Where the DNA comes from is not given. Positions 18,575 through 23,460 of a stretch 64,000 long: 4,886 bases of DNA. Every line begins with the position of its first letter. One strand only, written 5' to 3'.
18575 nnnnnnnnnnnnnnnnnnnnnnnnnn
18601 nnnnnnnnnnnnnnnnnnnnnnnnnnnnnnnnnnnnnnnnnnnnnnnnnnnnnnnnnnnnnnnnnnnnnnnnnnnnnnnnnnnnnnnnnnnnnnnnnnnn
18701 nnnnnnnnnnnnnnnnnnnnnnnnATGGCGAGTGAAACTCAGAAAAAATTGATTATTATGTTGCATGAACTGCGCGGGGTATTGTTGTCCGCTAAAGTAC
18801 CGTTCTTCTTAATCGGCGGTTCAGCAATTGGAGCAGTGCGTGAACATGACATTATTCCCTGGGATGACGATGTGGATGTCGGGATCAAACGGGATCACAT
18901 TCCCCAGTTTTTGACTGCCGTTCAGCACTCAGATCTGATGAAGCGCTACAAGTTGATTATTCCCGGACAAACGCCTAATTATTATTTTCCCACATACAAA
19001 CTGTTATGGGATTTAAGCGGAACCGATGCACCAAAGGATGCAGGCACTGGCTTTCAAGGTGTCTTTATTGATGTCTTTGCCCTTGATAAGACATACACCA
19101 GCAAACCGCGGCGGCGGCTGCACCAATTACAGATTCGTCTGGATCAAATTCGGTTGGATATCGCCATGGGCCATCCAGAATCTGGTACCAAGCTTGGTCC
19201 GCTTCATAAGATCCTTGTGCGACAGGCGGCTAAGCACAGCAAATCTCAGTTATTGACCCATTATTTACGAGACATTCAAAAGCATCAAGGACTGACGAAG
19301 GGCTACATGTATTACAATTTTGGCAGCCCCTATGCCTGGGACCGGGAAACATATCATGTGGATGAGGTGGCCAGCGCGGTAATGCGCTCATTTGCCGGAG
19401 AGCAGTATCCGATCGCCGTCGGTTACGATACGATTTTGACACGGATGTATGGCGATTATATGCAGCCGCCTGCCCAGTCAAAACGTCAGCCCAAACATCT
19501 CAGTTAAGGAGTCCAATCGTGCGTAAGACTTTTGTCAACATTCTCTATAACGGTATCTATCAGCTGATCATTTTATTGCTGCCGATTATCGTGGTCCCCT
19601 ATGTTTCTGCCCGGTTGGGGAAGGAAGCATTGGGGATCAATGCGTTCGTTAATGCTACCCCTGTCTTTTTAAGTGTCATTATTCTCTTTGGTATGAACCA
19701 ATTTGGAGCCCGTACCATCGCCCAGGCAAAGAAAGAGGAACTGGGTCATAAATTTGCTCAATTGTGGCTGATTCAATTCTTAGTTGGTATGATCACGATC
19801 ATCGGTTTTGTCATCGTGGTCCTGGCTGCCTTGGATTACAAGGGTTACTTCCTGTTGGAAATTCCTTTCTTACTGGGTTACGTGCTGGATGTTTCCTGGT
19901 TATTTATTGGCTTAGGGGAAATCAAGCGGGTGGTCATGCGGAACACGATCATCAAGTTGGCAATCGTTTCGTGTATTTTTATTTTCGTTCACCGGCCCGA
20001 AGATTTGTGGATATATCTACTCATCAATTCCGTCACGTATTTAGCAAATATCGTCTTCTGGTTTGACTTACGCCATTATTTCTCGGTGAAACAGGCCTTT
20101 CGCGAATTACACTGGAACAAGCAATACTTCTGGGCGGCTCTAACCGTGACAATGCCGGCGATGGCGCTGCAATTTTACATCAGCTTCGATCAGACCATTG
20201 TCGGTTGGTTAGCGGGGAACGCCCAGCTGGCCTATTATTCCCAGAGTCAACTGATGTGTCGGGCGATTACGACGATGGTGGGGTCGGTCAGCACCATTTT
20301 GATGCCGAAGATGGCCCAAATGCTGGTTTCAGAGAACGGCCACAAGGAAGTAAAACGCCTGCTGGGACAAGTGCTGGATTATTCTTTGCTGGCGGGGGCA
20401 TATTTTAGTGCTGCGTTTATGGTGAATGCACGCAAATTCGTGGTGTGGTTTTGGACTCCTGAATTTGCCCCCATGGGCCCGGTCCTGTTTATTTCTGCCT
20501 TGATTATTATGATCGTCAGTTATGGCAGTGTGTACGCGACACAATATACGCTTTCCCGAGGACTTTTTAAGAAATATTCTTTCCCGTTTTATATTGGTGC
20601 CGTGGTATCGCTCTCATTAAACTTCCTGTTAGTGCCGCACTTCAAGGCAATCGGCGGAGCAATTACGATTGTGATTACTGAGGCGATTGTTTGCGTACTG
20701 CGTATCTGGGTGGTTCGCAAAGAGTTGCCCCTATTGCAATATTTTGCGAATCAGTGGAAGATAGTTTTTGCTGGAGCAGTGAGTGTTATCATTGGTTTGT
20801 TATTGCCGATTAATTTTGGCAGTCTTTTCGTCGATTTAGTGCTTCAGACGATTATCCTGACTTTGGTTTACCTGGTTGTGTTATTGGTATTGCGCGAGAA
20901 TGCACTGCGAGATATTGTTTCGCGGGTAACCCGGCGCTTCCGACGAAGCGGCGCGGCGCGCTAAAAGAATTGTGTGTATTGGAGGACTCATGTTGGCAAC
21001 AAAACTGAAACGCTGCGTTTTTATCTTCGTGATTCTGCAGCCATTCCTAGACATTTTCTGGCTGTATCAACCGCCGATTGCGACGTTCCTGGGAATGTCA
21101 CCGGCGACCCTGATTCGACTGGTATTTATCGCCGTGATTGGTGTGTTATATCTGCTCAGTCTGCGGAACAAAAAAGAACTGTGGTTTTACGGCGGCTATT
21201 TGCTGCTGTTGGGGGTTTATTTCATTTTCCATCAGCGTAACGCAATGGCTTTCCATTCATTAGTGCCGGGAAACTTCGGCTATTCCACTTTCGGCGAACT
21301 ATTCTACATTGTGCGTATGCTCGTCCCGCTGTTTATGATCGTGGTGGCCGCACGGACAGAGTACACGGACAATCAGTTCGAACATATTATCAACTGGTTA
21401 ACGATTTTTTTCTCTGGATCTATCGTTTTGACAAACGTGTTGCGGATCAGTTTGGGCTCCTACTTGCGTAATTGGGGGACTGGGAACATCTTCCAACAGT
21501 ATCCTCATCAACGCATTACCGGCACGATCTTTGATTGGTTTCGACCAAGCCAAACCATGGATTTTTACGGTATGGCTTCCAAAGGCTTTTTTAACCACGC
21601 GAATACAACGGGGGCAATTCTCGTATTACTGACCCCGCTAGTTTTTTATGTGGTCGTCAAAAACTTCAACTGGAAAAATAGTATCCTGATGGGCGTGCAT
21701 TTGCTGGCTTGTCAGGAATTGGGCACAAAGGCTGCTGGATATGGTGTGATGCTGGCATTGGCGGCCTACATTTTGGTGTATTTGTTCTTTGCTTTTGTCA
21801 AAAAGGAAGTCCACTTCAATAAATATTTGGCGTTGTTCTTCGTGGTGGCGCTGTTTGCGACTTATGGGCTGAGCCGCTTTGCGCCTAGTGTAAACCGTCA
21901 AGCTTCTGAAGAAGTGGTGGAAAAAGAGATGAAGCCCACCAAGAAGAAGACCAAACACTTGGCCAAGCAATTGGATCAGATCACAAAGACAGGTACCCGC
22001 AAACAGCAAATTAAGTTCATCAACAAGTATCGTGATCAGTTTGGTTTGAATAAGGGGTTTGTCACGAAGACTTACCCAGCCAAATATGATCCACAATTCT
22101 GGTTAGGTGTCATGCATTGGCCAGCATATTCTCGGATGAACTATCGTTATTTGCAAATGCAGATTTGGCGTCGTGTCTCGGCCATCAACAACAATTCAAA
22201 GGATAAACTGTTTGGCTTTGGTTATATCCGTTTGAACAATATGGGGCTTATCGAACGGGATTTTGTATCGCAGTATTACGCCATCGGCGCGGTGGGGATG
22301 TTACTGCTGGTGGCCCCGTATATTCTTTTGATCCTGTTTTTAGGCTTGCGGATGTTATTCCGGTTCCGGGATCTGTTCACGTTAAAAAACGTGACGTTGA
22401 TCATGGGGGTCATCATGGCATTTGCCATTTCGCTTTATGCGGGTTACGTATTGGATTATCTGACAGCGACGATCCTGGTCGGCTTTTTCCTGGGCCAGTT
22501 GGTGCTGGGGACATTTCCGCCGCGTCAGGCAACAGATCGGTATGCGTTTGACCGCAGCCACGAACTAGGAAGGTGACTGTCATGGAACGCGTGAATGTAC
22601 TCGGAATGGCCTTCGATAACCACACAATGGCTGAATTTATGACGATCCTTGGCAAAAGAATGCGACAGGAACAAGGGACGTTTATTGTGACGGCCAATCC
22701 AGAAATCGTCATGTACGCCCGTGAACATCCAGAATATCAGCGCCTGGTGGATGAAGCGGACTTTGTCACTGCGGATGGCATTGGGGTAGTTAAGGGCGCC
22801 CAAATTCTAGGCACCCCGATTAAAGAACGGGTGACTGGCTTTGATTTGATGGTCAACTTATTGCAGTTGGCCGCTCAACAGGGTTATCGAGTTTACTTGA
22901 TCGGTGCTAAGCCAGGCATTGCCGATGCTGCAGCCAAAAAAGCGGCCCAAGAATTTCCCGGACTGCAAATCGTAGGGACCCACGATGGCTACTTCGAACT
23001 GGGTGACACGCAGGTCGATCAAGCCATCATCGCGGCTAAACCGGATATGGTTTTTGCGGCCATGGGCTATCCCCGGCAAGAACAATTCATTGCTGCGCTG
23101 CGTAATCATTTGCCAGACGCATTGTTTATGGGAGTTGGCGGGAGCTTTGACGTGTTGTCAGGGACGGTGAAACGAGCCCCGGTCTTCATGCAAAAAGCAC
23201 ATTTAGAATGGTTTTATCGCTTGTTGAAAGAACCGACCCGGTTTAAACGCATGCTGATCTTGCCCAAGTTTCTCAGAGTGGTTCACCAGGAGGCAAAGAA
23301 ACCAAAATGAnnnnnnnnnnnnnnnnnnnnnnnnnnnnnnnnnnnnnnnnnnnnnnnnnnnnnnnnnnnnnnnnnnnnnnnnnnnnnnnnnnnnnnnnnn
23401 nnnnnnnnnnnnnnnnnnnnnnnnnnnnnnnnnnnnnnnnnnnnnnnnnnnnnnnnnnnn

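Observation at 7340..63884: Very large GW/SH3b-repeat secreted protein family, including two tandem arrays with no enzymatic domain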

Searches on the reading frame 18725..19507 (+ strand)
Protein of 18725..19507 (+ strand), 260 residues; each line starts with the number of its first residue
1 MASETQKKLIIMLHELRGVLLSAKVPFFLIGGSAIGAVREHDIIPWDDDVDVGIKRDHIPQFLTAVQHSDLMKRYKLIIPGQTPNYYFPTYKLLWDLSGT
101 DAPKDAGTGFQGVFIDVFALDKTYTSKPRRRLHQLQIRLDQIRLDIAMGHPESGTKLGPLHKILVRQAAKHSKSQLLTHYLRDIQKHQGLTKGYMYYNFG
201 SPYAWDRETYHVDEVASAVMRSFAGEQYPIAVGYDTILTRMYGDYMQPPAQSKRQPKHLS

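Call 41: search_protein_families(library=pfam, proteins=[window:18725-19507:+], max_evalue=0.0001)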
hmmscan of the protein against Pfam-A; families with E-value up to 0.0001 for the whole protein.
window:18725-19507:+ (260 aa): 1 family
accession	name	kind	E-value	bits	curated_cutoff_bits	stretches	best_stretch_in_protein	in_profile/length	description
PF04991.19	LicD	-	1.6e-24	87.7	22.6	1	24-243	5-227/227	LicD family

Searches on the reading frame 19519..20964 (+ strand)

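Call 41: search_protein_families(library=pfam, proteins=[window:19519-20964:+], max_evalue=0.0001)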
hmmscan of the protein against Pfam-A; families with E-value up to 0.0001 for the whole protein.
window:19519-20964:+ (481 aa): 1 family
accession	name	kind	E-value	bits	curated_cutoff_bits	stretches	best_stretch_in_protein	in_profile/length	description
PF01943.22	Polysacc_synt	-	4.1e-20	72.8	28.2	1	7-268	4-273/274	Polysaccharide biosynthesis protein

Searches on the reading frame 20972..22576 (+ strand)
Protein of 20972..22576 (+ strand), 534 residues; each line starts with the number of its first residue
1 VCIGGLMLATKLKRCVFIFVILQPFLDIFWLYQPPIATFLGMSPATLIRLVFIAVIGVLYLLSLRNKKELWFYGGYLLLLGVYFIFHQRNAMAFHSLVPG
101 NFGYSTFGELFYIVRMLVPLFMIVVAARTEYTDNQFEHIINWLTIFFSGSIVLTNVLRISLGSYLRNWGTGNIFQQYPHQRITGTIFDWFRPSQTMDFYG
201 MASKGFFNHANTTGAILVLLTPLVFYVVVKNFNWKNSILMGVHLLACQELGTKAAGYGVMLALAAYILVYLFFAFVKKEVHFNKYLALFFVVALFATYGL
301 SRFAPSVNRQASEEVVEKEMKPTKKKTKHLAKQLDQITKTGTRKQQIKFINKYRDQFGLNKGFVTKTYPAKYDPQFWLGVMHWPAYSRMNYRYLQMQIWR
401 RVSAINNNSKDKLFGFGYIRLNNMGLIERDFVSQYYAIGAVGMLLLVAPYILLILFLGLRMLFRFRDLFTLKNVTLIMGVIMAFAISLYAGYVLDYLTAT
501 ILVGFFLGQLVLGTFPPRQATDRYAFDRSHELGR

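Call 41: search_protein_families(library=pfam, proteins=[window:20972-22576:+], max_evalue=0.0001)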
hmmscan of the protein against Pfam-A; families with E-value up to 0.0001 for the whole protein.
window:20972-22576:+ (534 aa): 1 family
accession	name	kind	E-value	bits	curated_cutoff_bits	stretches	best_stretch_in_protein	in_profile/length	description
PF13425.11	O-antigen_lig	-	1.2e-60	206.1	31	1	11-511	3-456/462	O-antigen ligase like membrane protein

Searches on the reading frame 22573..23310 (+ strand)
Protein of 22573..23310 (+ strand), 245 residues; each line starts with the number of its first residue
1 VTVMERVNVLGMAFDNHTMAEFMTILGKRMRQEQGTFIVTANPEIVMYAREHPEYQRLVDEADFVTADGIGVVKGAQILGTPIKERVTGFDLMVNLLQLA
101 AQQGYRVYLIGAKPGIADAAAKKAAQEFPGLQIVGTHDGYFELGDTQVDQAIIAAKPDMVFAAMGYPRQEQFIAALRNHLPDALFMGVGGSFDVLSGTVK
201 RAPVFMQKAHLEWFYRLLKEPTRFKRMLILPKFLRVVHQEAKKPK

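Call 41: search_protein_families(library=pfam, proteins=[window:22573-23310:+], max_evalue=0.0001)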
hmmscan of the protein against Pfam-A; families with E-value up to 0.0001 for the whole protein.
window:22573-23310:+ (245 aa): 1 family
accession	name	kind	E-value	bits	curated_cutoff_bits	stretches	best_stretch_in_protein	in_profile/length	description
PF03808.19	Glyco_tran_WecG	-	9e-65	218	27.4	1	62-227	1-167/168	Glycosyl transferase WecG/TagA/CpsF family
